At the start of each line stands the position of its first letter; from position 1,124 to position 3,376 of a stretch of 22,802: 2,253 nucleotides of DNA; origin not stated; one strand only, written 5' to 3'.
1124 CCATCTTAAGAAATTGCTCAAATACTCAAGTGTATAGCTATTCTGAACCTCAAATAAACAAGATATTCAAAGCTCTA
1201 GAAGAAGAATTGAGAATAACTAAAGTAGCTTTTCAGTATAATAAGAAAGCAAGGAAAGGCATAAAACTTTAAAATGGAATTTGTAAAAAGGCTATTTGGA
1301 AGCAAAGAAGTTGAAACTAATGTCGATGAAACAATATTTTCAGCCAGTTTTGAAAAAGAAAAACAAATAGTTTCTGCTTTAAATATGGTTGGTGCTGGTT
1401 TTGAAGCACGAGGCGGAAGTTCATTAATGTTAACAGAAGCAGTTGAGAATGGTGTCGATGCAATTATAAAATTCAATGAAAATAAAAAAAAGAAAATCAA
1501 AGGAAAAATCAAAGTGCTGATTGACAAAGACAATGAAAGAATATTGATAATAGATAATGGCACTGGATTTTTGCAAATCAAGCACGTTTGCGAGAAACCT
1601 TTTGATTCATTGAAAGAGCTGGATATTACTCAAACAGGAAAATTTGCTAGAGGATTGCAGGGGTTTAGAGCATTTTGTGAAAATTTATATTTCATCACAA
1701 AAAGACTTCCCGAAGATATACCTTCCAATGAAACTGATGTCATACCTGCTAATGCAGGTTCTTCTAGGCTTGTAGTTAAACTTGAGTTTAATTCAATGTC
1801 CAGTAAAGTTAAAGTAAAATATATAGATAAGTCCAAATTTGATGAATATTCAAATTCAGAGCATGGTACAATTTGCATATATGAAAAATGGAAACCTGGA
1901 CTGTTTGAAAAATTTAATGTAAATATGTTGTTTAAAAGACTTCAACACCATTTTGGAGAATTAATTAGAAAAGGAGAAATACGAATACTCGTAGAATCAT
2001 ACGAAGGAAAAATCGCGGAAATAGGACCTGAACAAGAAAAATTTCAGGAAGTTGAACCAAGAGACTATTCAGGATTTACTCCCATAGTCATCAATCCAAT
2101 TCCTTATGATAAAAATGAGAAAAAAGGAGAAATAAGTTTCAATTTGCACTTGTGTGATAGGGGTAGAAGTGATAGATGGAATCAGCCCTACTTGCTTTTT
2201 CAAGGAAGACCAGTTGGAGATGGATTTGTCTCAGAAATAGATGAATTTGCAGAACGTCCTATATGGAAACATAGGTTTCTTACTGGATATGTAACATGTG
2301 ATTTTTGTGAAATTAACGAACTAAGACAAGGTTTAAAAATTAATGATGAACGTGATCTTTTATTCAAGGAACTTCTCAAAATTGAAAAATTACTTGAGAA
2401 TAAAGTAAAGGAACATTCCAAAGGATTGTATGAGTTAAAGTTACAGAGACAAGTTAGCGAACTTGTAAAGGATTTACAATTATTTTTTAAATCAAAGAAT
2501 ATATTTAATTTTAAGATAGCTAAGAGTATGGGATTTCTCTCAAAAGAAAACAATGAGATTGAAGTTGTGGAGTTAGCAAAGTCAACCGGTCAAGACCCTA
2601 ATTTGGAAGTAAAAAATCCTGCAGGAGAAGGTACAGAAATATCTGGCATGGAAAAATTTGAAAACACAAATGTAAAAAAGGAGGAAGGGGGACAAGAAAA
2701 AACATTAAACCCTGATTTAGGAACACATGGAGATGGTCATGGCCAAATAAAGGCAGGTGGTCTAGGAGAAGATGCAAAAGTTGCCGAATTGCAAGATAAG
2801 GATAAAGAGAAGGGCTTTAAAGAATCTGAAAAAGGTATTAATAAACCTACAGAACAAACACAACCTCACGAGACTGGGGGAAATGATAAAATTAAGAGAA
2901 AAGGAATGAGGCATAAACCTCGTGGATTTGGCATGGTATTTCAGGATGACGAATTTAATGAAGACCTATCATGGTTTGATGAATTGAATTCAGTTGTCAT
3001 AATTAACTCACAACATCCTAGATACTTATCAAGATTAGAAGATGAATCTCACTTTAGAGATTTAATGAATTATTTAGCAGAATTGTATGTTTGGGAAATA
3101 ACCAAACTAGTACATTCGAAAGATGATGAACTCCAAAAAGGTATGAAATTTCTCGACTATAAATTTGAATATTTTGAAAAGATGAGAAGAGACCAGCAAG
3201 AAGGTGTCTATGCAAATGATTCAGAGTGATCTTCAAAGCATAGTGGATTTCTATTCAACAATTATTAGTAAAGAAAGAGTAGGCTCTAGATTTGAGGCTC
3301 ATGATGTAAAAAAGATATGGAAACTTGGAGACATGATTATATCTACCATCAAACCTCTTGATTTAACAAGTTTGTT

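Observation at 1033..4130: Tightly coupled three-gene operon built around a MORC/Hsp90-type GHKL ATPase: candidate uncharacterised conflict/defence system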

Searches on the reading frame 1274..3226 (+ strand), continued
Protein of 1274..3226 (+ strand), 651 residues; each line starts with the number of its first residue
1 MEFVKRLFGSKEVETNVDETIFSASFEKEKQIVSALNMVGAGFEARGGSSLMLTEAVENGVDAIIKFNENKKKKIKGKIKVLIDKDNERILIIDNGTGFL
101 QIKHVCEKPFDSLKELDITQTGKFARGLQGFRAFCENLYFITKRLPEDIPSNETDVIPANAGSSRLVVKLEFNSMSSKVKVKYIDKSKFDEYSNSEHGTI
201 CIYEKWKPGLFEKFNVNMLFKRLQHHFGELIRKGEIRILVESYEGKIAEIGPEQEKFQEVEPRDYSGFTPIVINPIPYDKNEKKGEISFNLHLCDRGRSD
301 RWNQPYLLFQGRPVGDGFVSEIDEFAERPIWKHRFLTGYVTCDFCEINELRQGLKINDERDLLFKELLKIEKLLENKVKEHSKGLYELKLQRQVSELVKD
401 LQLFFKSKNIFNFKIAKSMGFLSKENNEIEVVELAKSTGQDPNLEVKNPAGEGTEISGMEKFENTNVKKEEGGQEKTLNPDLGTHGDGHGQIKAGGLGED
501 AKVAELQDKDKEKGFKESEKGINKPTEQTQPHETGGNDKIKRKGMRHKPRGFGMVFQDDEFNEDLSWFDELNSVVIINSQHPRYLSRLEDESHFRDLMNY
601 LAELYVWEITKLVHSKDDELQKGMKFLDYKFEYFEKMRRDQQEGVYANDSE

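Call 103: search_protein_families(library=padloc, proteins=[L004:5116-6231:+, L004:6231-7193:+, L004:7240-8001:+, L004:8001-9857:+, L004:9882-10772:+, L004:10776-13565:+, L004:3714-4952:-, L012:4813-6951:+, L012:6951-7991:+, L001:10879-12195:-], max_evalue=0.001)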
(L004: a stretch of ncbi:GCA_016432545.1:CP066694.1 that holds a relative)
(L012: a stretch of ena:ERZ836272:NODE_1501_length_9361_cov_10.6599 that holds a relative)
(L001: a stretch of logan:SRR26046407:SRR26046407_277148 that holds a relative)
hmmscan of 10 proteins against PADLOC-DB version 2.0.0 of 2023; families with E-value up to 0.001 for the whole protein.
L004:5116-6231:+ (372 aa): 1 family
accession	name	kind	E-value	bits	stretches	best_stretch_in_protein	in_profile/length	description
PDLC02494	BrxD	-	2.2e-08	31.7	1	137-225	187-277/440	BrxD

L004:6231-7193:+ (321 aa): 0 families

L004:7240-8001:+ (254 aa): 0 families

L004:8001-9857:+ (619 aa): 0 families

L004:9882-10772:+ (297 aa): 0 families

L004:10776-13565:+ (930 aa): 62 families (the best 25 are shown)
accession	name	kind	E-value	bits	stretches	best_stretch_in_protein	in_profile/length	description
PDLC03802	RTasHel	-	8.3e-65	217.9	2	13-413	8-352/675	DRT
PDLC00117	GajB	-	2.9e-60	202.4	2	9-456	14-430/604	UrvD helicase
PDLC00132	GajB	-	2.7e-58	196.1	1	11-638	4-601/625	UrvD helicase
PDLC00114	GajB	-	7.7e-58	194.5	2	11-420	8-398/635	UrvD helicase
PDLC00123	GajB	-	3.5e-45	152.6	3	10-102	4-88/540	UrvD helicase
PDLC00103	GajB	-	3.8e-45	152.9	1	7-648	13-587/612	UrvD helicase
PDLC00127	GajB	-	9.1e-45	151.2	1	10-304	8-285/594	UrvD helicase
PDLC00130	GajB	-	3.6e-43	145.7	2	11-313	4-295/589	UrvD helicase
PDLC00112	GajB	-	8.7e-39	131.6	2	11-308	7-295/581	UrvD helicase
PDLC00129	GajB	-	4.2e-36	122.7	1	10-314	11-315/594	UrvD helicase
PDLC00107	GajB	-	5.4e-36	122.4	2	13-399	18-372/587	UrvD helicase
PDLC00110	GajB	-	3.5e-35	119.7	3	171-404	220-452/725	UrvD helicase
PDLC00119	GajB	-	8.9e-34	115.4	3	179-303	176-295/565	UrvD helicase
PDLC00122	GajB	-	5.4e-32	109.3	2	204-318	145-257/502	UrvD helicase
PDLC00136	GajB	-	7.6e-31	105.6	1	9-326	4-307/570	UrvD helicase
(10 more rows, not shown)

L004:3714-4952:- (412 aa): 63 families (the best 25 are shown)
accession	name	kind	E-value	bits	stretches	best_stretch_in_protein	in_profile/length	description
PDLC03234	MTase_II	-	3.7e-102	340.4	1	20-398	6-367/375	Type II methyltransferase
PDLC02648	DrmMII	-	2.5e-96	321.3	1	21-395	24-449/468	DrmMII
PDLC03378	MTase_II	-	6.6e-88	293.3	1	20-403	4-336/344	Type II methyltransferase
PDLC02649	DrmMII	-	1.6e-87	292.2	2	69-398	102-419/422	DrmMII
PDLC03326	MTase_II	-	1e-83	279.8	1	19-402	5-382/412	Type II methyltransferase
PDLC02656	DrmMII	-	3.2e-78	261.7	2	21-241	7-237/491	DrmMII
PDLC00033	DruM2|DruM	-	1.1e-77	259.9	1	21-398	24-365/368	DNA cytosine methylase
PDLC03232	MTase_II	-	3.4e-69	231.8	2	78-397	130-460/465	Type II methyltransferase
PDLC03272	MTase_II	-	1.1e-58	197.3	1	18-397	74-390/407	Type II methyltransferase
PDLC00026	DruM2|DruM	-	3.5e-57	192.4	1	19-398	5-319/336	DNA cytosine methylase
PDLC03231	MTase_II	-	6.1e-55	184.9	2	304-393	375-462/488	Type II methyltransferase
PDLC00027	DruM2|DruM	-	7.5e-54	181.4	1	21-393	14-347/361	DNA cytosine methylase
PDLC00031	DruM2|DruM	-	1.1e-50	170.7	2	21-255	14-227/361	DNA cytosine methylase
PDLC03237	MTase_II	-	1.3e-49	166.9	2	19-198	794-974/1036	Type II methyltransferase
PDLC02650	DrmMII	-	2.4e-47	159.8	2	154-394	204-415/435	DrmMII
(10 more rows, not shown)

L012:4813-6951:+ (713 aa): 0 families

L012:6951-7991:+ (347 aa): 0 families

L001:10879-12195:- (438 aa): 60 families (the best 25 are shown)
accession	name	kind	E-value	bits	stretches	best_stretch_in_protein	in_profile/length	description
PDLC02656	DrmMII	-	7.4e-120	399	2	1-260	2-252/491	DrmMII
PDLC03378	MTase_II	-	1.1e-83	279.3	1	3-438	2-330/344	Type II methyltransferase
PDLC03234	MTase_II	-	1.6e-81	272.5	1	3-437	4-365/375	Type II methyltransferase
PDLC03231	MTase_II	-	1.4e-77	259.5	2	3-212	4-216/488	Type II methyltransferase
PDLC03326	MTase_II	-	1e-74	250.2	1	2-436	3-374/412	Type II methyltransferase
PDLC02648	DrmMII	-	1.3e-74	249.7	1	3-436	21-449/468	DrmMII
PDLC03232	MTase_II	-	1.5e-71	239.6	3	300-435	319-457/465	Type II methyltransferase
PDLC02649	DrmMII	-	1.8e-68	229.4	3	297-437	276-417/422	DrmMII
PDLC03272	MTase_II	-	1.7e-62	209.9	1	1-438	72-390/407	Type II methyltransferase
PDLC00033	DruM2|DruM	-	3.8e-61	205.4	1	3-437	21-363/368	DNA cytosine methylase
PDLC00026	DruM2|DruM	-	7.3e-55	184.8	1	2-436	3-316/336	DNA cytosine methylase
PDLC03237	MTase_II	-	1.2e-54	183.7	2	6-246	796-1015/1036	Type II methyltransferase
PDLC02650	DrmMII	-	8.8e-52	174.4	3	1-141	6-138/435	DrmMII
PDLC00031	DruM2|DruM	-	7.9e-48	161.4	2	3-243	11-212/361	DNA cytosine methylase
PDLC00027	DruM2|DruM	-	1.1e-45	154.5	2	3-242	11-211/361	DNA cytosine methylase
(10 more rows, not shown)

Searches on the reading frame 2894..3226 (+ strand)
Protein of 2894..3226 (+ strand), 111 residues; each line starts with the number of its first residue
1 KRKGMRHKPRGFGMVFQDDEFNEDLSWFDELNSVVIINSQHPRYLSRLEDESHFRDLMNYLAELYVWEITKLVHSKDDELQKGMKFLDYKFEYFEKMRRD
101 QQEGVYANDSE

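Call 80: search_protein_families(library=pfam, proteins=[window:2894-3226:+], max_evalue=5)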
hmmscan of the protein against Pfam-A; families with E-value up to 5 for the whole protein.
seq(111 aa): 1 family
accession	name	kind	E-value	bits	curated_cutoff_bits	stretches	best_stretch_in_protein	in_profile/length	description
PF19153.5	DUF5835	-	0.27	11.7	27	1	26-44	3-21/53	Family of unknown function (DUF5835)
